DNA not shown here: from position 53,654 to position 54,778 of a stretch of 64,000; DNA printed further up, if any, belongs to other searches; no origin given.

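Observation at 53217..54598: Exosortase-family gene translationally coupled to a secreted protein with a candidate new C-terminal sorting signal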

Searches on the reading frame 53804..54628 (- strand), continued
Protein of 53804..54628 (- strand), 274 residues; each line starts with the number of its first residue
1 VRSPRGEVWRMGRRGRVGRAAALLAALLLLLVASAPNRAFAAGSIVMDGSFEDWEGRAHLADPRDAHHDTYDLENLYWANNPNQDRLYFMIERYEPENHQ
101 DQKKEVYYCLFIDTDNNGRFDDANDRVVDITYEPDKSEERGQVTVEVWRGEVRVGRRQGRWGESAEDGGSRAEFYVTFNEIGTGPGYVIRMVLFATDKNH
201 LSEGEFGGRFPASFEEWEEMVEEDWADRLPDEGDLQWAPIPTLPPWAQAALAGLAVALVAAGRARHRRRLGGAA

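Call 51: search_protein_families(library=pfam, proteins=[P0064, P0069, P0098, P0107, P0118, P0125, P0138, P0134], max_evalue=0.001)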
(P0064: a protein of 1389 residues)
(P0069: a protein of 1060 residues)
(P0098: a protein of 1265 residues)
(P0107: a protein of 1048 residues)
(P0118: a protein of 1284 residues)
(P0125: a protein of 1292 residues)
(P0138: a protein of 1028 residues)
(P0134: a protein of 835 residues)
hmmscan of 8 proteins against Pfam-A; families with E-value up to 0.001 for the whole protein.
P0064 (1389 aa): 2 families
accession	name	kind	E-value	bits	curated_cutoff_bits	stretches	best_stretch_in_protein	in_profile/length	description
PF10131.15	PTPS_related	-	2.7e-144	482.4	26.4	1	392-1009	1-621/621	6-pyruvoyl-tetrahydropterin synthase related domain; membrane protein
PF01242.24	PTPS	-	2.1e-17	63.6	22.4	1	152-260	8-119/121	6-pyruvoyl tetrahydropterin synthase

P0069 (1060 aa): 1 family
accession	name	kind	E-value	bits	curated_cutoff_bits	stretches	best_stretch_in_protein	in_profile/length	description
PF10131.15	PTPS_related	-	1.2e-98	331.6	26.4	1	79-693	1-621/621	6-pyruvoyl-tetrahydropterin synthase related domain; membrane protein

P0098 (1265 aa): 2 families
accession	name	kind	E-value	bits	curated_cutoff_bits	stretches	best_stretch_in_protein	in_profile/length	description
PF10131.15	PTPS_related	-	9.5e-121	404.6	26.4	1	278-897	1-621/621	6-pyruvoyl-tetrahydropterin synthase related domain; membrane protein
PF01242.24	PTPS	-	7.7e-14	52.1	22.4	1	16-131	5-119/121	6-pyruvoyl tetrahydropterin synthase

P0107 (1048 aa): 2 families
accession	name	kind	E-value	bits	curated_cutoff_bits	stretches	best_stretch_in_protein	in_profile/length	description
PF10131.15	PTPS_related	-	2.9e-112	376.6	26.4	1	80-694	1-621/621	6-pyruvoyl-tetrahydropterin synthase related domain; membrane protein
PF09586.16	YfhO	-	8.2e-05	21.6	28.5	0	737-790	767-822/835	Bacterial membrane protein YfhO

P0118 (1284 aa): 2 families
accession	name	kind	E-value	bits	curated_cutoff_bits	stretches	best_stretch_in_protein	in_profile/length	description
PF10131.15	PTPS_related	-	7.9e-127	424.7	26.4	1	298-918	1-621/621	6-pyruvoyl-tetrahydropterin synthase related domain; membrane protein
PF01242.24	PTPS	-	7.2e-15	55.5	22.4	1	14-126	6-119/121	6-pyruvoyl tetrahydropterin synthase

P0125 (1292 aa): 3 families
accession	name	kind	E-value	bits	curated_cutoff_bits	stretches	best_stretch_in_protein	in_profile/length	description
PF10131.15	PTPS_related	-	1.4e-127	427.2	26.4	1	277-898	1-620/621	6-pyruvoyl-tetrahydropterin synthase related domain; membrane protein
PF01242.24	PTPS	-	5e-12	46.3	22.4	1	8-118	5-116/121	6-pyruvoyl tetrahydropterin synthase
PF19554.4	DUF6077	-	0.00023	20.5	27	1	355-438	262-346/354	Family of unknown function (DUF6077)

P0138 (1028 aa): 1 family
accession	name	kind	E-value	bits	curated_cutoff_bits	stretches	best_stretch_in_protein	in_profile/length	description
PF10131.15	PTPS_related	-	6.3e-113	378.8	26.4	1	75-691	1-621/621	6-pyruvoyl-tetrahydropterin synthase related domain; membrane protein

P0134 (835 aa): 1 family
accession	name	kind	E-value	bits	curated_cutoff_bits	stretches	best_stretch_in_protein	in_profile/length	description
PF10131.15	PTPS_related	-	5.6e-86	289.8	26.4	1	1-494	121-621/621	6-pyruvoyl-tetrahydropterin synthase related domain; membrane protein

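Call 54: list_cluster_members(proteins=[P0001, P0004, P0054, P0168, P0163, P0155, P0160, P0149, P0171, P0164])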
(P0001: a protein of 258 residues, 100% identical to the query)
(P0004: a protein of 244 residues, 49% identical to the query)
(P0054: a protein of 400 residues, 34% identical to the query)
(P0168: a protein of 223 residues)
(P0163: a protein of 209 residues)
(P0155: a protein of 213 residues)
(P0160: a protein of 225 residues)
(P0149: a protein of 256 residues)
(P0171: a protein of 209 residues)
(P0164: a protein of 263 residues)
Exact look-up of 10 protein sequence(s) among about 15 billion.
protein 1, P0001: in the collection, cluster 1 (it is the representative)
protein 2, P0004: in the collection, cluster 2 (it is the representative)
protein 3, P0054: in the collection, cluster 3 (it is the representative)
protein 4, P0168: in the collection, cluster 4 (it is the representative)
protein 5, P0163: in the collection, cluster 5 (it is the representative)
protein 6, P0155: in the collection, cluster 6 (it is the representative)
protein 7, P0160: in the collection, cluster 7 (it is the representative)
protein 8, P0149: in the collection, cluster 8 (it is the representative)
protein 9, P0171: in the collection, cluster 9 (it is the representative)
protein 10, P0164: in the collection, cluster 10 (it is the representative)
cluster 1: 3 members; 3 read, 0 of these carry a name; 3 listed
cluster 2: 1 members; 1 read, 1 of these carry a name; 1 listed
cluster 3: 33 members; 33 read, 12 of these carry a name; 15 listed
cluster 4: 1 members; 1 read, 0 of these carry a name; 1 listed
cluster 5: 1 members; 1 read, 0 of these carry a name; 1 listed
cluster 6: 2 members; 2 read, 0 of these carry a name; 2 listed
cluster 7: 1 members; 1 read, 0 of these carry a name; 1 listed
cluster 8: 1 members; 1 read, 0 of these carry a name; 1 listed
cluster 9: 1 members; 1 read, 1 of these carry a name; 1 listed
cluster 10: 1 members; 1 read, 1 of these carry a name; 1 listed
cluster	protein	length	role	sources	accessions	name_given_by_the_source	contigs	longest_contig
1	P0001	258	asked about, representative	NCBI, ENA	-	-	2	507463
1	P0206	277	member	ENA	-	-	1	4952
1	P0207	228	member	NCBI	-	-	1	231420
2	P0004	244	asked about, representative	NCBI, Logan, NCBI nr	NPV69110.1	MAG: hypothetical protein HPY55_00510 [Firmicutes bacterium] | hypothetical protein [Bacillota bacterium]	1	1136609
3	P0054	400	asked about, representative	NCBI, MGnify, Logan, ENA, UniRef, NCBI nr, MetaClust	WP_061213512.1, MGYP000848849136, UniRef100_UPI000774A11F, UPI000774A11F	hypothetical protein [Syntrophomonas wolfei] | CR=1 FL=1 | hypothetical protein n=2 Tax=Syntrophomonas wolfei TaxID=863 RepID=UPI000774A11F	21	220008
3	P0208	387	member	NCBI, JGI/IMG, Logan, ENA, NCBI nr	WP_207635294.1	exosortase family protein XrtG [Syntrophomonas wolfei]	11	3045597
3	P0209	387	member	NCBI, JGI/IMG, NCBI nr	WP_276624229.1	hypothetical protein [Syntrophomonas wolfei] | exosortase family protein XrtG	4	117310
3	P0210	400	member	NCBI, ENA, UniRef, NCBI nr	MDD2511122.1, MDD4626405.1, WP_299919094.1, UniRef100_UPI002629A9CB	MAG: hypothetical protein PHG94_08370 [Syntrophomonas sp.] | hypothetical protein n=1 Tax=Syntrophomonas sp. TaxID=2053627 RepID=UPI002629A9CB | hypothetical protein [Syntrophomonas sp.]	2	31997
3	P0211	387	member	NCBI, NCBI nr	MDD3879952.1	MAG: hypothetical protein PHP26_08185 [Syntrophomonas sp.] | hypothetical protein [Syntrophomonas sp.]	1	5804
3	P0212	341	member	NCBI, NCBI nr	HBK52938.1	MAG TPA: hypothetical protein DDZ44_03225, partial [Syntrophomonas wolfei] | hypothetical protein [Syntrophomonas wolfei]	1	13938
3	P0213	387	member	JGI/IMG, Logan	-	exosortase family protein XrtG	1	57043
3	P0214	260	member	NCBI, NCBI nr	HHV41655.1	MAG TPA: hypothetical protein GXX72_02250, partial [Clostridiaceae bacterium] | hypothetical protein [Clostridiaceae bacterium]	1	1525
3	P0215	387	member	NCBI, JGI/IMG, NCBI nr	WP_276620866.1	hypothetical protein [Syntrophomonas wolfei] | exosortase family protein XrtG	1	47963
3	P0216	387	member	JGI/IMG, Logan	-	exosortase family protein XrtG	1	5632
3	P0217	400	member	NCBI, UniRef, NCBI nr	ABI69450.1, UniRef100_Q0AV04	hypothetical protein Swol_2159 [Syntrophomonas wolfei subsp. wolfei str. Goettingen G311] | Exosortase/archaeosortase family protein n=2 Tax=Syntrophomonas wolfei TaxID=863 ...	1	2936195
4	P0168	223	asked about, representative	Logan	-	-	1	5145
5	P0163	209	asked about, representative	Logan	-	-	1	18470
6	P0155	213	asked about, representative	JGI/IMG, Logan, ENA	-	-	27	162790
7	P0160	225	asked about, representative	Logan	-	-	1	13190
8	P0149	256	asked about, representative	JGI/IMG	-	-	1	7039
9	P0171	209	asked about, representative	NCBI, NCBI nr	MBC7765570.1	MAG: hypothetical protein H7Y41_03710 [Hyphomonadaceae bacterium] | hypothetical protein [Clostridia bacterium]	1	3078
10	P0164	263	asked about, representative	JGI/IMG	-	hypothetical protein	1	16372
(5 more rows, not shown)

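Call 58: search_protein_families(library=ncbifam, alignment_id=A7, max_evalue=0.01)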
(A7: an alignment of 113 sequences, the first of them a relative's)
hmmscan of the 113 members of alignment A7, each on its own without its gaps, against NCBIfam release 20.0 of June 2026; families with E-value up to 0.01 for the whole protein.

A. member 1, P0001 (258 aa): 1 family
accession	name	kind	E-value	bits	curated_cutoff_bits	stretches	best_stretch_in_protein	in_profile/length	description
TIGR04174.1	IPTL_CTERM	subfamily_domain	3.4e-05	24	20.5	1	224-249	1-26/27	IPTL-CTERM sorting domain-containing protein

B. families by the number of members that match (of 113 scanned): 10 families
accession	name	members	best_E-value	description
TIGR04145.2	Firmicu_CTERM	46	6.3e-13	Firmicu-CTERM sorting domain-containing protein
NF041611.1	exoglucan_CbhB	1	8.4e-41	exoglucanase CbhB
TIGR04174.1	IPTL_CTERM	1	3.4e-05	IPTL-CTERM sorting domain-containing protein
NF050177.1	TapA_OM_Porphy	1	0.0019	TapA/TapC family T9SS-dependent outer membrane protein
NF052345.1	S_layer_anammox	1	0.0021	Kustd1514 family S-layer glycoprotein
NF038128.1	choice_anch_J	1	0.0036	choice-of-anchor J domain-containing protein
NF040983.1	BimA_second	1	0.0038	trimeric autotransporter actin-nucleating factor BimA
NF033207.2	midcut_by_XrtH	1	0.0049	midcut-by-XrtH protein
TIGR01167.1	LPXTG_anchor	1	0.0072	LPXTG cell wall anchor domain-containing protein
TIGR03920.1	T7SS_EccD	1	0.0085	type VII secretion integral membrane protein EccD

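Call 60: find_encoding_contigs(protein=P0054, flank=8000, max_places=2)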
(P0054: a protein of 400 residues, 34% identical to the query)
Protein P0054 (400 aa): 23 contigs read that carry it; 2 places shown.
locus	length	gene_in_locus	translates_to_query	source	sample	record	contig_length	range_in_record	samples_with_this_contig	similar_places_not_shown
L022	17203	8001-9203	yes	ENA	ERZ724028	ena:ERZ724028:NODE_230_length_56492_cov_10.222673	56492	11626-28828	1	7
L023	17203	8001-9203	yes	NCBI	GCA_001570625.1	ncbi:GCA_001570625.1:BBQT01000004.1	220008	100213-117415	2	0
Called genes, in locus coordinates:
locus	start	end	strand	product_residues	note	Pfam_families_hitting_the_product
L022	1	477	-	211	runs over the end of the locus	-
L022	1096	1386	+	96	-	-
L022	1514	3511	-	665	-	PF02743:dCache_1, PF17201:Cache_3-Cache_2, PF00672:HAMP, PF00015:MCPsignal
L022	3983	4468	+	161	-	PF05103:DivIVA (faint)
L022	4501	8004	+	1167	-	PF01242:PTPS, PF10131:PTPS_related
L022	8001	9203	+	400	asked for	-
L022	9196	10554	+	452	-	PF13506:Glyco_transf_21, PF13641:Glyco_tranf_2_3, PF00535:Glycos_transf_2, PF03142:Chitin_synth_2 (weak), PF01644:Chitin_synth_1 (faint), PF13632:Glyco_trans_2_3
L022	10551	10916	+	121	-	PF00892:EamA (weak)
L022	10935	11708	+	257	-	PF00535:Glycos_transf_2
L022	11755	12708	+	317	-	PF00535:Glycos_transf_2, PF10111:Glyco_tranf_2_2 (weak)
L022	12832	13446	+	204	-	PF02353:CMAS, PF13489:Methyltransf_23, PF13847:Methyltransf_31, PF13649:Methyltransf_25, PF08241:Methyltransf_11, PF08242:Methyltransf_12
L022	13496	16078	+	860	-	PF10131:PTPS_related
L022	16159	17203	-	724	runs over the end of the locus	-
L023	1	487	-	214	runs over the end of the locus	-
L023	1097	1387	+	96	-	-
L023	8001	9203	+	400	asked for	-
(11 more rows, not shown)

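Call 62: find_encoding_contigs(protein=P0004, flank=4000, max_places=1)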
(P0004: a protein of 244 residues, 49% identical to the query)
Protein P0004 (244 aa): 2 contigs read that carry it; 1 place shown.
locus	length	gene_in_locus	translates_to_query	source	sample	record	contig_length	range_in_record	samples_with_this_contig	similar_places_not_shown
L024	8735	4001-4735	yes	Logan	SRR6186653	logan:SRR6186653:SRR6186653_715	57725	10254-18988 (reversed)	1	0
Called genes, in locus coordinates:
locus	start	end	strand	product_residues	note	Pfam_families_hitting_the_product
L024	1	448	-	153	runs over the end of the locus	PF09719:C_GCAxxG_C_C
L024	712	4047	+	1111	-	PF01242:PTPS, PF10131:PTPS_related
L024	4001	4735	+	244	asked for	-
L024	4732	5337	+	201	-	PF09721:Exosortase_EpsH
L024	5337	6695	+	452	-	PF13506:Glyco_transf_21 (faint), PF00535:Glycos_transf_2, PF13641:Glyco_tranf_2_3, PF01644:Chitin_synth_1 (weak), PF03142:Chitin_synth_2 (weak), PF13632:Glyco_trans_2_3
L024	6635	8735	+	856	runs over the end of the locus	PF10131:PTPS_related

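Call 63: find_encoding_contigs(protein=P0053, flank=4000, max_places=1)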
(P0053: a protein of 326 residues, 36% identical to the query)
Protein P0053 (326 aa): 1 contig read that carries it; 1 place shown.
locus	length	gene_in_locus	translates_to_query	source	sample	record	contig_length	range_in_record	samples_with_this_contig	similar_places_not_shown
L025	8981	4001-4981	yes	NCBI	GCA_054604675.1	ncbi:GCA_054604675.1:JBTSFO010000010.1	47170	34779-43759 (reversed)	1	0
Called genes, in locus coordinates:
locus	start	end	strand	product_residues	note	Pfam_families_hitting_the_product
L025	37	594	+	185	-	-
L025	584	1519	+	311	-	PF01242:PTPS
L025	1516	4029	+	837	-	PF10131:PTPS_related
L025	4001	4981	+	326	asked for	-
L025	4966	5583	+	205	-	PF09721:Exosortase_EpsH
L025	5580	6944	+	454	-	PF13506:Glyco_transf_21, PF13641:Glyco_tranf_2_3, PF00535:Glycos_transf_2, PF01644:Chitin_synth_1 (faint), PF13632:Glyco_trans_2_3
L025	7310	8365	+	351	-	-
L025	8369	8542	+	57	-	-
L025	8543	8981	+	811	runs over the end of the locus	PF13231:PMT_2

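Call 64: find_encoding_contigs(protein=P0055, flank=4000, max_places=1)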
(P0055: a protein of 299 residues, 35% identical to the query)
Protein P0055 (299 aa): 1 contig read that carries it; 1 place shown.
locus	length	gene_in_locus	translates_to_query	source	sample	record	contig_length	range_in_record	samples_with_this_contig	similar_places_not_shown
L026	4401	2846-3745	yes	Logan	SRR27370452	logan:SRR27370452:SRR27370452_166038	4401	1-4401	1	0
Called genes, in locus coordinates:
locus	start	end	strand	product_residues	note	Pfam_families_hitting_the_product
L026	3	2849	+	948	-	?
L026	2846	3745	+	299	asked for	-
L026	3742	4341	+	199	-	PF09721:Exosortase_EpsH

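Call 65: find_encoding_contigs(protein=P0060, flank=4000, max_places=1)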
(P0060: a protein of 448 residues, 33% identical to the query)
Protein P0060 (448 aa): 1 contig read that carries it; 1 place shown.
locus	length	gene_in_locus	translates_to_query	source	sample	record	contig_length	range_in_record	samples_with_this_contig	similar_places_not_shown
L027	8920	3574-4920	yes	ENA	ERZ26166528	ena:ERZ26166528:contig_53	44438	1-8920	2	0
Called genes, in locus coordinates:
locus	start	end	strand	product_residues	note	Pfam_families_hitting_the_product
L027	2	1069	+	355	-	?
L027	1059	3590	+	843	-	PF10131:PTPS_related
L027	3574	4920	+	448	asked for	-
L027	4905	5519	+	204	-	-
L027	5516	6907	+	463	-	PF00535:Glycos_transf_2, PF13641:Glyco_tranf_2_3, PF03142:Chitin_synth_2 (weak), PF01644:Chitin_synth_1 (weak), PF13632:Glyco_trans_2_3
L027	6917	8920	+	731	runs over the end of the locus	-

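Call 66: find_encoding_contigs(protein=P0052, flank=4000, max_places=1)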
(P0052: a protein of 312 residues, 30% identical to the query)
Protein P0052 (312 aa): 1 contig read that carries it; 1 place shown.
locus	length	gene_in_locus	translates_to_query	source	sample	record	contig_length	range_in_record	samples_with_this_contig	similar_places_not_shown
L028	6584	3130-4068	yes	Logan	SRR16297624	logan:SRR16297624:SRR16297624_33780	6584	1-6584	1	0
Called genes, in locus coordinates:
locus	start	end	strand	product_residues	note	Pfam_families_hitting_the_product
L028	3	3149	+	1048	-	?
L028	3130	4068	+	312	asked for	-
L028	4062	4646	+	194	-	-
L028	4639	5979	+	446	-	PF00535:Glycos_transf_2, PF13641:Glyco_tranf_2_3, PF01644:Chitin_synth_1 (weak)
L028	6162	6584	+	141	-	?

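Call 73: search_solved_structures(query=A4, max_evalue=1)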
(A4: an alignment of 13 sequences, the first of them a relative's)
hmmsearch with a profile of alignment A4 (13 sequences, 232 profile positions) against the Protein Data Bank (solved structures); distinct sequences matched with E-value up to 1: 1.
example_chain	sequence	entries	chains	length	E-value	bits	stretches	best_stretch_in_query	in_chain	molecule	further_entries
9uvm_A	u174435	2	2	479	0.87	12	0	77-146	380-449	FimA fimbrial subunit-like protein, putative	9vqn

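Call 74: search_protein_families(library=pfam, alignment_id=A7, max_evalue=0.01)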
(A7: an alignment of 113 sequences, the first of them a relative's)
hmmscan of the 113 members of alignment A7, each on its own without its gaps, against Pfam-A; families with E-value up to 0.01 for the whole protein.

A. member 1, P0001 (258 aa): 0 families

B. families by the number of members that match (of 113 scanned): 7 families
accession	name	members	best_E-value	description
PF20009.4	GEVED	5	0.00073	GEVED domain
PF00553.25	CBM_2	1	2.8e-55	Cellulose binding domain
PF24269.1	DUF7467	1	1.6e-22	Domain of unknown function (DUF7467)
PF16053.10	MRP-S34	1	0.007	Mitochondrial 28S ribosomal protein S34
PF01788.22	PsbJ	1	0.0071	PsbJ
PF04956.18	TrbC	1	0.009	TrbC/VIRB2 pilin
PF00746.26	Gram_pos_anchor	1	0.0093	LPXTG cell wall anchor motif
